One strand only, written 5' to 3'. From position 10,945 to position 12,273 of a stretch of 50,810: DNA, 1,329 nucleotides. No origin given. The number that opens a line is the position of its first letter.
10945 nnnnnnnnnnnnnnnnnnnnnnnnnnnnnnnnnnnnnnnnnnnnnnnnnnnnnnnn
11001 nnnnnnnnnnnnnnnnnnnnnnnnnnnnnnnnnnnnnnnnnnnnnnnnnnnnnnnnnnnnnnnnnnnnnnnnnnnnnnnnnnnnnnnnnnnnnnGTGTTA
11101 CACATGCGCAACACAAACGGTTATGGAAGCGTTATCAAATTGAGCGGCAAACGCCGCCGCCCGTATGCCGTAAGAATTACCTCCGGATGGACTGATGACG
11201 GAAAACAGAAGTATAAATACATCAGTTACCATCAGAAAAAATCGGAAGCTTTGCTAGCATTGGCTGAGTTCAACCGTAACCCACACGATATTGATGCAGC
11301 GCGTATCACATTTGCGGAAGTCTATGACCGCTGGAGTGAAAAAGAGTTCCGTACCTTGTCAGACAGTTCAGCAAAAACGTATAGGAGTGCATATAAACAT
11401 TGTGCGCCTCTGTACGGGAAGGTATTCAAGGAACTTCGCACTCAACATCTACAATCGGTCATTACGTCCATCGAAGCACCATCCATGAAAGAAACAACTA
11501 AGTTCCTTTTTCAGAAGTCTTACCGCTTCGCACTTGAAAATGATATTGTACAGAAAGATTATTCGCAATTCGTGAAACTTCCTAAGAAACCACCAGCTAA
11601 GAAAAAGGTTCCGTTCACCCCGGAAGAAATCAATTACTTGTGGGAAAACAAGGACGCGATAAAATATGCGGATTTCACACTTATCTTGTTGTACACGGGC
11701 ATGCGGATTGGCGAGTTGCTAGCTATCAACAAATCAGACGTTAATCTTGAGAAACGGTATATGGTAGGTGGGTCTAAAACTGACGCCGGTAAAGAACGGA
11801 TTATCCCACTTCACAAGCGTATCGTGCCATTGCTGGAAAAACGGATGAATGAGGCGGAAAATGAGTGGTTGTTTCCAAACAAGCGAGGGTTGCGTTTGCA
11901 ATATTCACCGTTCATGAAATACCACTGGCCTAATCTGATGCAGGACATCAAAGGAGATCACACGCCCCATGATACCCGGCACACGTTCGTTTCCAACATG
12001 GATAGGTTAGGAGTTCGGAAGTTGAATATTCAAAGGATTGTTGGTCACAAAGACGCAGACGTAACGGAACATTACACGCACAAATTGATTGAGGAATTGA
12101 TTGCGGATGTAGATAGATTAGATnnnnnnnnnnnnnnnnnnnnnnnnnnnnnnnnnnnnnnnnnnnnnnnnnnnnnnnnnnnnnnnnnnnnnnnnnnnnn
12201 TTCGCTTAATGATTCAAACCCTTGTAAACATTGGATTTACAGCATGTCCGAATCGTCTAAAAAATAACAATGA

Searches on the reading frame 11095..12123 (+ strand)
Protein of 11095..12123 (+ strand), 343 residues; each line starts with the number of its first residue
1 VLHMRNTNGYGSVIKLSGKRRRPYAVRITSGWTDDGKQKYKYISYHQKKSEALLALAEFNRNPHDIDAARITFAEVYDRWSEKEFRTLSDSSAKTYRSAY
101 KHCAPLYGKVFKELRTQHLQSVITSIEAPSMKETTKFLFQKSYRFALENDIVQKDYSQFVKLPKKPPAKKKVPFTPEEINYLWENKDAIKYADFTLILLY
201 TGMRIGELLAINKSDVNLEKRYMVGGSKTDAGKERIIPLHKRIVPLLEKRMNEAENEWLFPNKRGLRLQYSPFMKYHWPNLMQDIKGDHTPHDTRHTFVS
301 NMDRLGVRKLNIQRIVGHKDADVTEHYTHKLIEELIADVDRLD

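Call 23: search_protein_families(library=phrogs, max_evalue=0.00001, proteins=[window:11095-12123:+])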
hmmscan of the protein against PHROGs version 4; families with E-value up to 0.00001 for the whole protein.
window:11095-12123:+ (343 aa): 3 families
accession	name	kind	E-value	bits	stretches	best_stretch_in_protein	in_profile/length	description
phrog_1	-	integration and excision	3.9e-57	195.8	1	19-342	119-447/611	integrase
phrog_216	-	integration and excision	2.8e-22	80.2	1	176-334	58-228/301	integrase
phrog_7685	-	integration and excision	1.7e-08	35.3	1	234-330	128-223/240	integrase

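Call 87: find_homologous_proteins(query=window:11104-12123:+, max_evalue=1e-20)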
Query window:11104-12123:+ (340 aa): 2761 proteins with E <= 1e-20 among 4378 candidates; the best 120 are listed.
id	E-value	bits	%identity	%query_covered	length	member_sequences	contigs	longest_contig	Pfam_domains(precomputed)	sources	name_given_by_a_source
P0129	1.8e-222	755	96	100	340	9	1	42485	PF00589.28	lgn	-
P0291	8.3e-188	641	81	100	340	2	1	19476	PF00589.28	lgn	-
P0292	5.6e-185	632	80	100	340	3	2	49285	PF00589.28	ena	-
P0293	1.2e-176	605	78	100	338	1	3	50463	PF00589.28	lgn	-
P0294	4.2e-174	596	76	100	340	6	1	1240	PF14659.13,PF00589.28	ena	-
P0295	1.3e-172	592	74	100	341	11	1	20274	PF00589.28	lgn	-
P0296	9.1e-172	589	73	100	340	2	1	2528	PF00589.28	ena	-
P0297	3.0e-171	587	72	100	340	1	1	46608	PF00589.28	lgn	-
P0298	4.0e-170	583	73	100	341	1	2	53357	PF14659.13,PF00589.28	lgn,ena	-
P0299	2.3e-169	581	73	100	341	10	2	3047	PF00589.28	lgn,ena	-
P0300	8.2e-168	576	72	100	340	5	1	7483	PF00589.28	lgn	-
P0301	3.2e-167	574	71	100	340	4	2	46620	PF00589.28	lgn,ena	-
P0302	8.4e-167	572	69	100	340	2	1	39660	PF00589.28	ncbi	-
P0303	3.3e-166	570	70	100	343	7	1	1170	PF00589.28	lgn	-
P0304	3.8e-165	567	71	100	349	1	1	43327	PF00589.28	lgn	-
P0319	9.7e-155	533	68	100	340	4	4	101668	PF00589.28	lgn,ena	-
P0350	1.9e-133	463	59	100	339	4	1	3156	PF00589.28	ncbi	-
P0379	1.1e-124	434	56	100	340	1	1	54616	PF00589.28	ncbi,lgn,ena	-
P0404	2.6e-102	360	48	99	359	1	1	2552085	PF00589.28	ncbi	-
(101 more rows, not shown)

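Call 88: list_cluster_members(proteins=[P0404, P0350, P0379, P0302, P0319])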
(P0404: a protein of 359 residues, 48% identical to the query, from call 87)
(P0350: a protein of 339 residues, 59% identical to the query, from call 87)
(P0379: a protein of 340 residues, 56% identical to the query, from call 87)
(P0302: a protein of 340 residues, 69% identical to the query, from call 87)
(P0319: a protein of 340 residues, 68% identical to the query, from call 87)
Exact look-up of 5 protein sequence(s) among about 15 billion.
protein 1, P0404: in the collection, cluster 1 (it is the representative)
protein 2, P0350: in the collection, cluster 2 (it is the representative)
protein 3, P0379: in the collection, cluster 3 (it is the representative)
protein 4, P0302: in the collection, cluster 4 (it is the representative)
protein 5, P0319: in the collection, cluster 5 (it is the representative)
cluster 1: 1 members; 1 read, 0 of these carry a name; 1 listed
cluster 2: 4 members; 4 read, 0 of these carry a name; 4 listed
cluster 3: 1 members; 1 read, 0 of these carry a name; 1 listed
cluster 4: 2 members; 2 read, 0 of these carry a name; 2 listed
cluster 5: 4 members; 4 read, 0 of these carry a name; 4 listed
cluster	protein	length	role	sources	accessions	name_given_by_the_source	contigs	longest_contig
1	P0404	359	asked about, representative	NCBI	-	-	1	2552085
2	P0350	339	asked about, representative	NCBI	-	-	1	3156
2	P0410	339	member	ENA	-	-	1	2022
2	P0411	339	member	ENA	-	-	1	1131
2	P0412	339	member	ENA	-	-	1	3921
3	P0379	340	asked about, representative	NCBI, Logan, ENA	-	-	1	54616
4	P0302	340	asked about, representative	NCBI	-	-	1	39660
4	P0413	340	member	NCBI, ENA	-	-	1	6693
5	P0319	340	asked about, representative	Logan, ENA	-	-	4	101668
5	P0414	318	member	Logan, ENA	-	-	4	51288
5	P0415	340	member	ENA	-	-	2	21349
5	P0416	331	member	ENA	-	-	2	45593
